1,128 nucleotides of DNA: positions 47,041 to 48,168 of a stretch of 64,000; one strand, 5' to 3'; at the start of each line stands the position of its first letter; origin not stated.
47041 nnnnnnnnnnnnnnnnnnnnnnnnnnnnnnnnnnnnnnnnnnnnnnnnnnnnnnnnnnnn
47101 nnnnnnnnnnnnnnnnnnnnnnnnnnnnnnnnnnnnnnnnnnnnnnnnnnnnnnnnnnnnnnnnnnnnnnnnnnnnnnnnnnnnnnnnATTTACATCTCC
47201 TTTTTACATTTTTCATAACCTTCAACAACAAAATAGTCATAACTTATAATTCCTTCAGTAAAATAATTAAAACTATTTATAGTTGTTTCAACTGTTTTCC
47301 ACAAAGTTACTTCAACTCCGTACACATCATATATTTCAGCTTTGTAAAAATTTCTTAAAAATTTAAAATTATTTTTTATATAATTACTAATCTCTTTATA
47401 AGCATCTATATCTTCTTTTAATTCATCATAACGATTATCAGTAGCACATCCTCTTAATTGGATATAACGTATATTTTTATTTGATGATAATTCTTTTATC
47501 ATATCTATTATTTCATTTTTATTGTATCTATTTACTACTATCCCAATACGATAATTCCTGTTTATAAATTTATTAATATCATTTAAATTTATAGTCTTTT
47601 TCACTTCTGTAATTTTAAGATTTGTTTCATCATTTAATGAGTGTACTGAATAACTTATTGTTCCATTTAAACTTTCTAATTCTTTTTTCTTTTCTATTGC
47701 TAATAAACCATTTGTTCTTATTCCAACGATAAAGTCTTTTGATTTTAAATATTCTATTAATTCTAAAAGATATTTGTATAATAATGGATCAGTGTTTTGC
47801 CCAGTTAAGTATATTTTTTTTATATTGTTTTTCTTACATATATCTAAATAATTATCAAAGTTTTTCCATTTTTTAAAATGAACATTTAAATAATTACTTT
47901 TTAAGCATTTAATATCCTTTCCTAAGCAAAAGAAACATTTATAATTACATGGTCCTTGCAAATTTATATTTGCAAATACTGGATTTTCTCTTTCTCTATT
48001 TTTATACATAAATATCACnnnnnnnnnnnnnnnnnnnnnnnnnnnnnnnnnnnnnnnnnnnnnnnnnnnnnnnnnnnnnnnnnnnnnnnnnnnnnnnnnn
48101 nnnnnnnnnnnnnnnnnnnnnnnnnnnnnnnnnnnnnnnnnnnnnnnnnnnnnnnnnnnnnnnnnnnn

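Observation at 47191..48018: Uncharacterized radical SAM enzyme embedded inside the NAD salvage operon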

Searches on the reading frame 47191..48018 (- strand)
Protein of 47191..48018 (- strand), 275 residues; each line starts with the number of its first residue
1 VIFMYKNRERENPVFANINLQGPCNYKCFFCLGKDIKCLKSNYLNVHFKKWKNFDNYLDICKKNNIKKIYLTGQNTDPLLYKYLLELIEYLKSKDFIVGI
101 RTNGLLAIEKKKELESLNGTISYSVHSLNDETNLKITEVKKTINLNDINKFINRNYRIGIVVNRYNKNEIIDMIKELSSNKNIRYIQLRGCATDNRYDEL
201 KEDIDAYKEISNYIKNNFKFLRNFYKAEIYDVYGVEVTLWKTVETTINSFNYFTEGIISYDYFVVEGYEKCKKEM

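Call 3: search_protein_families(library=pfam, proteins=[window:47191-48018:-], max_evalue=0.01)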
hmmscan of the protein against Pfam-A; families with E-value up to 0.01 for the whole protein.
window:47191-48018:- (275 aa): 1 family
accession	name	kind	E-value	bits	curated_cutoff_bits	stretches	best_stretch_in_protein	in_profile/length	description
PF04055.27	Radical_SAM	-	1.2e-10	42.3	29.5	1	20-142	3-125/166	Radical SAM superfamily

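Call 4: search_protein_families(library=ncbifam, proteins=[window:47191-48018:-], max_evalue=0.01)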
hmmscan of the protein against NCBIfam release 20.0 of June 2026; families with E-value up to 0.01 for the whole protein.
window:47191-48018:- (275 aa): 9 families
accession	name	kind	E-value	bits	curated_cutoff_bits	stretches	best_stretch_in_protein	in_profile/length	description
TIGR02668.1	moaA_archaeal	equivalog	1.6e-13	50.3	325.25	1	18-242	14-241/303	GTP 3',8-cyclase MoaA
TIGR02666.1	moaA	equivalog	1.8e-13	50.2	284.05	1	22-221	18-223/336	GTP 3',8-cyclase MoaA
TIGR04317.1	W_rSAM_matur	equivalog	7.2e-11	41.8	380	1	18-176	8-170/349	tungsten cofactor oxidoreductase radical SAM maturase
TIGR04078.1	rSAM_yydG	equivalog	1.9e-07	30.9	300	1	19-128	6-109/309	YydG family radical SAM peptide epimerase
TIGR02495.1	NrdG2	equivalog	9.8e-07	28.3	131.15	1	19-182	22-185/193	anaerobic ribonucleoside-triphosphate reductase activating protein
TIGR04251.1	SCM_rSAM_ScmF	equivalog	2.1e-05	24.1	400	1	21-175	11-167/353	SynChlorMet cassette radical SAM/SPASM protein ScmF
TIGR04038.1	tatD_link_rSAM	subfamily_domain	4.7e-05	23.3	129.7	1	18-155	12-153/192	TatD family nuclease-associated radical SAM protein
TIGR03972.1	rSAM_TYW1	equivalog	0.0045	16.1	317.95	1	77-152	129-203/297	4-demethylwyosine synthase TYW1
TIGR01353.1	dGTP_triPase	subfamily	0.0048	16.5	152.35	1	120-238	204-321/389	dGTP triphosphohydrolase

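Call 6: find_homologous_proteins(query=window:47191-48018:-, max_evalue=0.001)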
Query window:47191-48018:- (275 aa): 419 proteins with E <= 0.001 among 1485 candidates; the best 120 are listed.
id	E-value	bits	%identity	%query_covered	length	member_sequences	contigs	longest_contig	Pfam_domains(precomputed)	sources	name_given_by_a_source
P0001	3.7e-175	599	100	99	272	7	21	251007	PF04055.28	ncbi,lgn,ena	-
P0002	9.9e-114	397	68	96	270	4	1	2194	PF04055.28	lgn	-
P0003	1.7e-105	370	65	96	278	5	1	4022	PF04055.28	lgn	-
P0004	2.1e-103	364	62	99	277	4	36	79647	PF04055.28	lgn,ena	-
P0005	2.5e-101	357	64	97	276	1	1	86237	PF04055.28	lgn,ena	-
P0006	2.7e-101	357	64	97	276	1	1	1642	PF04055.28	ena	-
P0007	3.6e-101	356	63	97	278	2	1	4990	PF04055.28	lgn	-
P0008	1.5e-100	354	64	97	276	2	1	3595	PF04055.28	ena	-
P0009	5.1e-100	353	60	98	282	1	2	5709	PF04055.28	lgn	-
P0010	1.2e-99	351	63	97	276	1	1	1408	PF04055.28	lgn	-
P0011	4.8e-99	349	61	97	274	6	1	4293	PF04055.28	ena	-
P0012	5.1e-98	346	62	97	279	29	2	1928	PF04055.28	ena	-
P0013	7.8e-98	345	62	97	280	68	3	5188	PF04055.28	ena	-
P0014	1.2e-97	345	62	97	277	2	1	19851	PF04055.28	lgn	-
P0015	1.2e-97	345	60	98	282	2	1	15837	PF04055.28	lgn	-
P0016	1.4e-97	345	63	97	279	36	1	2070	PF04055.28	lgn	-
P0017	1.7e-97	344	61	96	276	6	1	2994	PF04055.28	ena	-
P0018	3.6e-97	343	60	98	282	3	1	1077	PF04055.28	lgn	-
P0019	4.0e-97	343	61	98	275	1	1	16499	PF04055.28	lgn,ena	-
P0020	1.3e-96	341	93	60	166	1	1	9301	PF04055.28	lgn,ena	-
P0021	1.3e-96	341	61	97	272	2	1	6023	PF04055.28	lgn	-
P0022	1.7e-96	341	60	98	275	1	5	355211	PF04055.28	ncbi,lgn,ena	-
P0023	6.3e-95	336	60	97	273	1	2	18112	PF04055.28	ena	-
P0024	6.3e-95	336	57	98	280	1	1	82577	PF04055.28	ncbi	-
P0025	1.7e-94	334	60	97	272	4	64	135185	PF04055.28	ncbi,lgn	-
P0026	1.8e-94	334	58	98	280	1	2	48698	PF04055.28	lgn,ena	-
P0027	7.4e-93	329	57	98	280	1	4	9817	PF04055.28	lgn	-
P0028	9.8e-93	329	57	98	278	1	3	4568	PF04055.28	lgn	-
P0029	1.2e-91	325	57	97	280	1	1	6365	PF04055.28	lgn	-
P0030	1.8e-90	321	59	97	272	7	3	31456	PF04055.28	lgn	-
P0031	9.2e-89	316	57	96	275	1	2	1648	PF04055.28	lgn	-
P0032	2.7e-86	308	58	99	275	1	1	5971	PF04055.28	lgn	-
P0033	1.2e-83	299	57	98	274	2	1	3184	PF04055.28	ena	-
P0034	1.2e-82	296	55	96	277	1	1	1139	PF04055.28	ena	-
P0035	2.5e-82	294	54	96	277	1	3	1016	PF04055.28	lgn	-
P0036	1.1e-81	292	54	96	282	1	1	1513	PF04055.28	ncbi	-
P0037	8.4e-81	290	53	96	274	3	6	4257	PF04055.28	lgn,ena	-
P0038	9.9e-81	289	52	99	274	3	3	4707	PF04055.28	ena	-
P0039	1.8e-80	288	53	96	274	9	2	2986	PF04055.28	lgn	-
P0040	8.6e-80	286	52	96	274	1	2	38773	PF04055.28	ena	-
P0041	1.4e-79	286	52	96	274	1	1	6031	PF04055.28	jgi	-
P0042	1.7e-79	285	52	96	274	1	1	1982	PF04055.28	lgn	-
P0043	2.1e-79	285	53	97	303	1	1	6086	PF04055.28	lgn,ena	-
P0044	5.8e-79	283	52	96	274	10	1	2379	PF04055.28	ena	-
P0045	7.1e-79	283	52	98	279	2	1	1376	PF04055.28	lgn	-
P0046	3.0e-78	281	51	97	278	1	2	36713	PF04055.28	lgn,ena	-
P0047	3.7e-78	281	50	99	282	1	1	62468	PF04055.28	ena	-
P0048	8.1e-78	280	51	99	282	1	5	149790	PF04055.28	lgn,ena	-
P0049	8.4e-77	276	51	97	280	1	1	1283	PF04055.28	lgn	-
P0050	1.2e-76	276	52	99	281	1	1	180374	PF04055.28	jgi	-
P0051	1.4e-76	276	50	96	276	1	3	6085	PF04055.28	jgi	jgi:MoaA/NifB/PqqE/SkfB family radical SAM enzyme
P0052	2.1e-76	275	51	97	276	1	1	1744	PF04055.28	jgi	jgi:MoaA/NifB/PqqE/SkfB family radical SAM enzyme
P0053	3.6e-76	274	51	96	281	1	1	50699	PF04055.28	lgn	-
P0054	8.0e-76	273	52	96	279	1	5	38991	PF04055.28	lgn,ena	-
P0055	1.9e-75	272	50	97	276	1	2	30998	PF04055.28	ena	-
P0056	2.3e-75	272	51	96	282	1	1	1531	PF04055.28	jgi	jgi:MoaA/NifB/PqqE/SkfB family radical SAM enzyme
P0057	2.4e-75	272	50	99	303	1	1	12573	PF04055.28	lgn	-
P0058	2.5e-75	272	52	96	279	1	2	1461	PF04055.28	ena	-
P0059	2.7e-75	271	50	97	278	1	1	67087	PF04055.28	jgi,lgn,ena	-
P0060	6.1e-75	270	49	99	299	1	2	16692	PF04055.28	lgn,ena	-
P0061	1.1e-74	269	52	96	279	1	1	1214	PF04055.28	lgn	-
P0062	1.3e-74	269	51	96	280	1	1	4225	PF04055.28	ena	-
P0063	1.7e-74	269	51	96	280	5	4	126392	PF04055.28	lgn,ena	-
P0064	1.7e-74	269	49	97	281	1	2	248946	PF04055.28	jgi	jgi:MoaA/NifB/PqqE/SkfB family radical SAM enzyme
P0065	2.7e-74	268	50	98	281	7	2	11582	PF04055.28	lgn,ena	-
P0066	2.7e-74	268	51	96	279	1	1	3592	PF04055.28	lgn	-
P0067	3.8e-74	268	49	97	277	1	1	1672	PF04055.28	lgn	-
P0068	4.0e-74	268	47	96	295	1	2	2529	PF04055.28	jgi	-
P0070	5.4e-74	267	49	96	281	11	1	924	PF04055.28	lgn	-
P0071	5.9e-74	267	48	98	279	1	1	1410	PF04055.28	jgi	jgi:molybdenum cofactor biosynthesis enzyme MoaA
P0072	6.5e-74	267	50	96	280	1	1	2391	PF04055.28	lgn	-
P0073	8.7e-74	267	49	97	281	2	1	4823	PF04055.28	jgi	-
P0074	8.9e-74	266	49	97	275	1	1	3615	PF04055.28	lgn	-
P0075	9.4e-74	266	48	97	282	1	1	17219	PF04055.28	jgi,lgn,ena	-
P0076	1.3e-73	266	47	96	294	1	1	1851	PF04055.28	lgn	-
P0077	1.8e-73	265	50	98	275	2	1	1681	PF04055.28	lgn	-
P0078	2.1e-73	265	49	96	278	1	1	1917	PF04055.28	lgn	-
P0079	2.2e-73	265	50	96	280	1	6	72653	PF04055.28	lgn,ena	-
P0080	2.2e-73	265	51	96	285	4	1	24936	PF04055.28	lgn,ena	-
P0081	2.3e-73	265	46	97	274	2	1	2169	PF04055.28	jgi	jgi:MoaA/NifB/PqqE/SkfB family radical SAM enzyme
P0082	3.4e-73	265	49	96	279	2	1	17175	PF04055.28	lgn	-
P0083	3.7e-73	264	47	97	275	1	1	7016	PF04055.28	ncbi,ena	-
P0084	3.9e-73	264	51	96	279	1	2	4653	PF04055.28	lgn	-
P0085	4.3e-73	264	47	98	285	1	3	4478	PF04055.28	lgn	-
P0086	4.4e-73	264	45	99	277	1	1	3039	PF04055.28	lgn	-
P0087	5.2e-73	264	49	98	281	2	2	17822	PF04055.28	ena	-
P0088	8.4e-73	263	50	96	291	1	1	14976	PF04055.28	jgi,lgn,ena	-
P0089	1.4e-72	263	50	96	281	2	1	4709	PF04055.28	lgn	-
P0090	1.9e-72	262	49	98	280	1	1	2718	PF04055.28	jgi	jgi:MoaA/NifB/PqqE/SkfB family radical SAM enzyme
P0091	2.1e-72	262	59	80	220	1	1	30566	PF04055.28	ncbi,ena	-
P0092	2.1e-72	262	49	96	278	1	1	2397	PF04055.28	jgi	jgi:molybdenum cofactor biosynthesis enzyme MoaA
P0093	2.4e-72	262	49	96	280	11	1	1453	PF04055.28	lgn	-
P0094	2.8e-72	262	48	96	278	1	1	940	PF04055.28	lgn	-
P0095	3.6e-72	261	49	96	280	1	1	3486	PF04055.28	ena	-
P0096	5.3e-72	261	51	96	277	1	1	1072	PF04055.28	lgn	-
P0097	5.6e-72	261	50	96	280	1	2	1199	PF04055.28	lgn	-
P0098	5.6e-72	261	49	97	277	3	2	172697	PF04055.28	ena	-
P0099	5.7e-72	261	51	96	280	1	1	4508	PF04055.28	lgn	-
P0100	6.1e-72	260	49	96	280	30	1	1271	PF04055.28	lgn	-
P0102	6.6e-72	260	49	99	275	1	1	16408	PF04055.28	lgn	-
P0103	6.7e-72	260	49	96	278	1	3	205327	PF04055.28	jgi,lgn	jgi:molybdenum cofactor biosynthesis enzyme MoaA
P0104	7.1e-72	260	47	96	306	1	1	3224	PF04055.28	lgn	-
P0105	7.2e-72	260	50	96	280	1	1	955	PF04055.28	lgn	-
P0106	7.9e-72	260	48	96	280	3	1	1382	PF04055.28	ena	-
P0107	1.0e-71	260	48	96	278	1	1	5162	PF04055.28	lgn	-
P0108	1.2e-71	259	49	96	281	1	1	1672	PF04055.28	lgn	-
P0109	1.4e-71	259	49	96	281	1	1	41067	PF04055.28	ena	-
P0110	1.8e-71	259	47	97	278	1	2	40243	PF04055.28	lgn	-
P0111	1.9e-71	259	48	96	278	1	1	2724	PF04055.28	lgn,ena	-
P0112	1.9e-71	259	48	96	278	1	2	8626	PF04055.28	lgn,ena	-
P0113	2.1e-71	259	49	96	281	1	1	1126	PF04055.28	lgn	-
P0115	2.1e-71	259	48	99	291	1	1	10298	PF04055.28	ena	-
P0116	2.4e-71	259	46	100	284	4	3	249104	PF04055.28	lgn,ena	-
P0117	2.7e-71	258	48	96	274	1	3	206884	PF04055.28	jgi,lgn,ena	-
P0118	2.9e-71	258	49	97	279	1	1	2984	PF04055.28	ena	-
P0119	3.1e-71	258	61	80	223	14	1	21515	PF04055.28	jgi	-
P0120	3.4e-71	258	49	97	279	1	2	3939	PF04055.28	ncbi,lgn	-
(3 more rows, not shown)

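Call 9: find_related_loci(query=A1, collection=genome_contigs, flank=6000)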
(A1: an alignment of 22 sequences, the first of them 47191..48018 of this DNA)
Query A1 (275 aa) in genome_contigs; peptide patterns used: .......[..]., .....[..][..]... (x = any residue, [..] = any of these).
47 stretches matched a pattern; 29 encode a relative of the query (tblastn E <= 1e-3); 29 distinct loci.
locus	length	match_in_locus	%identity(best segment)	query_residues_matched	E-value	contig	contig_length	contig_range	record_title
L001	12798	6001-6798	65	4-268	3e-111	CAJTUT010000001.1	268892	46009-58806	MAG TPA_asm: uncultured Bacilli bacterium isolate MGBC114289 genome assembly, contig: MGBC114289.1, whole genome shotgun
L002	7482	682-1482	62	5-270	2e-102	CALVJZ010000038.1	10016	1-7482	MAG: uncultured Bacilli bacterium isolate BRZ_PS__bin38 genome assembly, contig: BRZ_PS__NODE_7286_length_10016_cov_5.95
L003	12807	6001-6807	60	5-272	3e-100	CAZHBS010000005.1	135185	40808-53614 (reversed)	MAG TPA_asm: uncultured Muribaculaceae bacterium isolate SRP287540_co1_193 genome assembly, contig: NODE_52_length_13518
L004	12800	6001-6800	59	5-270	2e-90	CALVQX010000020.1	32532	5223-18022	MAG: uncultured Bacilli bacterium isolate E07__bin200 genome assembly, contig: E07__k127_6369840, whole genome shotgun s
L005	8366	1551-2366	52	1-270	1e-86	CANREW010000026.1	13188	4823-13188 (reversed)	MAG: uncultured Clostridia bacterium isolate Lapin-024__bin78 genome assembly, contig: Lapin-024__NODE_5984_length_13188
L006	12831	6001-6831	47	1-274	2e-78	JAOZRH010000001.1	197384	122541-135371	MAG: Candidatus Neomarinimicrobiota bacterium isolate GMC6.concoct.244 GMC6_4_length_197384_cov_12.510072, whole genome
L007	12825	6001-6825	46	2-275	2e-76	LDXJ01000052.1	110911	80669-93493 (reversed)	Peptococcaceae bacterium CEB3 CEB3_contig000052, whole genome shotgun sequence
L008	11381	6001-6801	48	6-270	8e-75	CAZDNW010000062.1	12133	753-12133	MAG TPA_asm: uncultured Candidatus Saccharibacteria bacterium isolate binchicken_co219_61 genome assembly, contig: k141_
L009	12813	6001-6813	45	2-270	1e-74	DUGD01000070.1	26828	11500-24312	MAG TPA_asm: Candidatus Woesearchaeota archaeon isolate UBA10207 contig_10854, whole genome shotgun sequence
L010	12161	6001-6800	63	5-270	5e-86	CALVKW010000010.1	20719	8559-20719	MAG: uncultured Bacilli bacterium isolate BRZ_E__bin81 genome assembly, contig: BRZ_E__NODE_5622_length_20719_cov_4.5576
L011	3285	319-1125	46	6-268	9e-73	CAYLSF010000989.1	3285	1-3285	MAG TPA_asm: uncultured Saprospiraceae bacterium isolate SRP135972_co1_130 genome assembly, contig: NODE_53540_length_32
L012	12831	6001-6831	45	6-272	2e-72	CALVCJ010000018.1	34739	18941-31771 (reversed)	MAG: Candidatus Gastranaerophilales bacterium isolate BRZ_KL__bin20 genome assembly, contig: BRZ_KL__NODE_1196_length_34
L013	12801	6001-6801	44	6-270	4e-72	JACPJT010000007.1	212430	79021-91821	MAG: Candidatus Aenigmatarchaeota archaeon isolate NC_groundwater_475_Ag_S-0.1um_40_10 S35_SO-1_scaffold_363832, whole g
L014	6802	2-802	46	6-270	2e-70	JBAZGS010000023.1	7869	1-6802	MAG: Candidatus Nanoarchaeia archaeon isolate SO_2017_LW3_51 NODE_30928_length_7869_cov_5.160036_LW162_2017, whole genom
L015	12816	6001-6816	47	6-274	9e-71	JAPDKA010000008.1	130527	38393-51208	MAG: archaeon isolate S5B12_HD70 c_000000000050, whole genome shotgun sequence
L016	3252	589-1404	44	6-274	2e-68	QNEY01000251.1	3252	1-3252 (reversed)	MAG: Gammaproteobacteria bacterium isolate B21_G2 B21_Guay2_scaffold_29084, whole genome shotgun sequence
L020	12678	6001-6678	46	51-272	1e-61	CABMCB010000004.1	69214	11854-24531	uncultured archaeon isolate LFW-28 genome assembly, contig: LFW28_101, whole genome shotgun sequence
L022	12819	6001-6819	42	2-272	7e-70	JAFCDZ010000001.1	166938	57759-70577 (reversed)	Candidatus Pacearchaeota archaeon isolate Meg22_1012_Bin_191 Meg22_1012_Bin_191_scaffold_20, whole genome shotgun sequen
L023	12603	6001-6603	39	74-273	5e-41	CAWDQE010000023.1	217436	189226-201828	MAG: uncultured Planctomycetia bacterium isolate MFD01231.bin.2.20 genome assembly, contig: contig_9146, whole genome sh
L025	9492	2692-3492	44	6-270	8e-71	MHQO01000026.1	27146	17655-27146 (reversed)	MAG: Candidatus Sungbacteria bacterium RIFCSPLOWO2_01_FULL_47_10 rifcsplowo2_01_scaffold_23902, whole genome shotgun seq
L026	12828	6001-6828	46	6-271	2e-73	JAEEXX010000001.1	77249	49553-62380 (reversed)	MAG: Candidatus Gastranaerophilales bacterium isolate Tb.RUG.531 NODE_829_length_77249_cov_1.234563, whole genome shotgu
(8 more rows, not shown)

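Call 13: search_protein_families(library=pfam, proteins=[L005:2774-3703:+, L006:6916-7422:+, L007:6849-8186:+, L009:6971-7471:+, L013:6894-7331:+, L014:851-1621:+, L015:6900-7565:+, L020:6890-7654:+, L023:6661-7224:+, L026:6843-7352:+], max_evalue=0.01)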
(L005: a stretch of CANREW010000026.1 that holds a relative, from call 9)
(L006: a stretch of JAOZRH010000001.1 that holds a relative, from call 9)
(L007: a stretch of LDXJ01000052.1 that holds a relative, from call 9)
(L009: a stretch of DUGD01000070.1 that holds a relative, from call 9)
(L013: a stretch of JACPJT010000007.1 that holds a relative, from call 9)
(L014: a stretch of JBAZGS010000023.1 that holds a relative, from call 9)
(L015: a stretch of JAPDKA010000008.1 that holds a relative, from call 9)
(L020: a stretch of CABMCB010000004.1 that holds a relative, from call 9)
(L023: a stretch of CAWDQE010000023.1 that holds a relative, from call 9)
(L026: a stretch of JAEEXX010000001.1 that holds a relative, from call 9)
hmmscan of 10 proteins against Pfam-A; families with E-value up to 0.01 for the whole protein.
L005:2774-3703:+ (309 aa): 4 families
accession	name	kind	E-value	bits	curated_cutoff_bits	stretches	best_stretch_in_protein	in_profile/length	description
PF02779.29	Transket_pyr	-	4.2e-43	147.5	27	1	5-169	1-171/174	Transketolase, pyrimidine binding domain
PF02780.25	Transketolase_C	-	6.5e-37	126.6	25.9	1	183-303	1-124/124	Transketolase, C-terminal domain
PF22613.1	Transketolase_C_1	-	1.3e-10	41.9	27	1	191-299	11-113/113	Transketolase-like TK C-terminal domain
PF17147.9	PFOR_II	-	6.3e-07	30.1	27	1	193-273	2-84/102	Pyruvate:ferredoxin oxidoreductase core domain II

L006:6916-7422:+ (168 aa): 0 families

L007:6849-8186:+ (445 aa): 4 families
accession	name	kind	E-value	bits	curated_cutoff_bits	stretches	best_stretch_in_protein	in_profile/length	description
PF01580.24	FtsK_SpoIIIE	-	5.8e-44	150.6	24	2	191-312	14-137/221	FtsK/SpoIIIE family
PF17854.6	FtsK_alpha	-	0.00022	21.8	22.9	1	111-172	40-100/101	FtsK alpha domain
PF01935.23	DUF87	-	0.00048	20.7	23.2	1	204-243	10-52/220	Helicase HerA, central domain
PF12846.13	AAA_10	-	0.0015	18.1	27.5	0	214-267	20-69/362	AAA-like domain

L009:6971-7471:+ (166 aa): 15 families
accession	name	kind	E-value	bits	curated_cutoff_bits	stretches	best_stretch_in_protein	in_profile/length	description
PF05729.18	NACHT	-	1.3e-05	25.5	26.7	1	8-56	1-48/167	NACHT domain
PF13671.12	AAA_33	-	5.8e-05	23.8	27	1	10-131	2-132/143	AAA domain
PF13191.12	AAA_16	-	0.00016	22.6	32.6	1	6-118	23-129/167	AAA ATPase domain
PF13207.12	AAA_17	-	0.00034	21.4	27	1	13-37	1-25/136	AAA domain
PF13521.12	AAA_28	-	0.00035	21.3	27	1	10-53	2-44/164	AAA domain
PF06414.18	Zeta_toxin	-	0.00047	20.1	22.3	1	7-99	16-124/199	Zeta toxin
PF00005.33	ABC_tran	-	0.00049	21.2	25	1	7-33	11-37/137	ABC transporter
PF02224.24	Cytidylate_kin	-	0.00083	19.6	26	1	10-41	1-32/211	Cytidylate kinase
PF00004.35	AAA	-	0.00088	20.2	21.2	1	10-90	1-52/131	ATPase family associated with various cellular activities (AAA)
PF13238.12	AAA_18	-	0.0013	19.6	29.4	1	10-94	1-65/128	AAA domain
PF13401.12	AAA_22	-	0.0024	18.6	27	1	7-94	5-81/130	AAA domain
PF03193.22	RsgA_GTPase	-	0.0044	17.3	30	0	7-30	106-129/174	RsgA GTPase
PF13555.12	AAA_29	-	0.006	16.7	27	0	6-23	21-38/61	P-loop containing region of AAA domain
PF01637.24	ATPase_2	-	0.0072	16.6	33.2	0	5-100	18-113/225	ATPase domain predominantly from Archaea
PF20720.3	nSTAND3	-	0.0073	16.5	27.2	0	7-31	17-41/155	Novel STAND NTPase 3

L013:6894-7331:+ (145 aa): 0 families

L014:851-1621:+ (256 aa): 11 families
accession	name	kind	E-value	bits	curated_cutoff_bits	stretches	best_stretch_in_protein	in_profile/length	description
PF13614.12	AAA_31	-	3.1e-24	86.3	27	1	3-156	2-162/177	AAA domain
PF10609.15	ParA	-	7.4e-20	71.8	27.1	1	2-233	3-244/246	NUBPL iron-transfer P-loop NTPase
PF01656.29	CbiA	-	3.4e-19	69.5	25.4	1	5-214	1-125/125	CobQ/CobB/MinD/ParA nucleotide binding domain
PF06564.18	CBP_BcsQ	-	1.2e-11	45.1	21.3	1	4-231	3-230/234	Cellulose biosynthesis protein BcsQ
PF00142.24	Fer4_NifH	-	4.3e-11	43.2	25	1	10-245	7-258/271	4Fe-4S iron sulfur cluster binding proteins, NifH/frxC family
PF09140.17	MipZ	-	5.9e-06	26.2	20.7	1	4-137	2-125/262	ATPase MipZ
PF13500.12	AAA_26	-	1.1e-05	25.9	27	1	106-205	93-195/198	AAA domain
PF00448.28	SRP54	-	0.00041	20.5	22.7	0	5-37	4-35/196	SRP54-type protein, GTPase domain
PF07015.17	VirC1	-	0.0015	18.3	24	0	4-37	3-36/231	VirC1 protein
PF13604.12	AAA_30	-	0.0019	18.4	27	1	6-126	21-103/191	AAA domain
PF02374.21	ArsA_ATPase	-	0.0084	15.8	24.3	0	9-37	7-35/305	Anion-transporting ATPase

L015:6900-7565:+ (221 aa): 5 families
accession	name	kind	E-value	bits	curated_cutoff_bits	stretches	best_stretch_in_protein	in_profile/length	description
PF00293.34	NUDIX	-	2.4e-25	89.5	21.1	1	12-135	5-132/134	NUDIX domain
PF21906.2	NrtR_WHD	-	1e-24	86.9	27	1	151-210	1-61/61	NrtR DNA-binding winged helix domain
PF19368.5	AraR_C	-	4.4e-11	43.3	23.8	1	147-210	1-66/82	AraR C-terminal winged HTH domain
PF14815.12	NUDIX_4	-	0.0056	16.9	35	0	17-79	2-65/113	NUDIX domain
PF22327.2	Nudt16-like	-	0.0059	17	27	1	37-72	31-69/161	U8 snoRNA-decapping enzyme-like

L020:6890-7654:+ (254 aa): 1 family
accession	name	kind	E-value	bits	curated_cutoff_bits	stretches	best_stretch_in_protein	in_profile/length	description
PF10127.15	RlaP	-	2.5e-26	93.3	23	1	19-177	17-179/249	RNA repair pathway DNA polymerase beta family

L023:6661-7224:+ (187 aa): 0 families

L026:6843-7352:+ (169 aa): 0 families
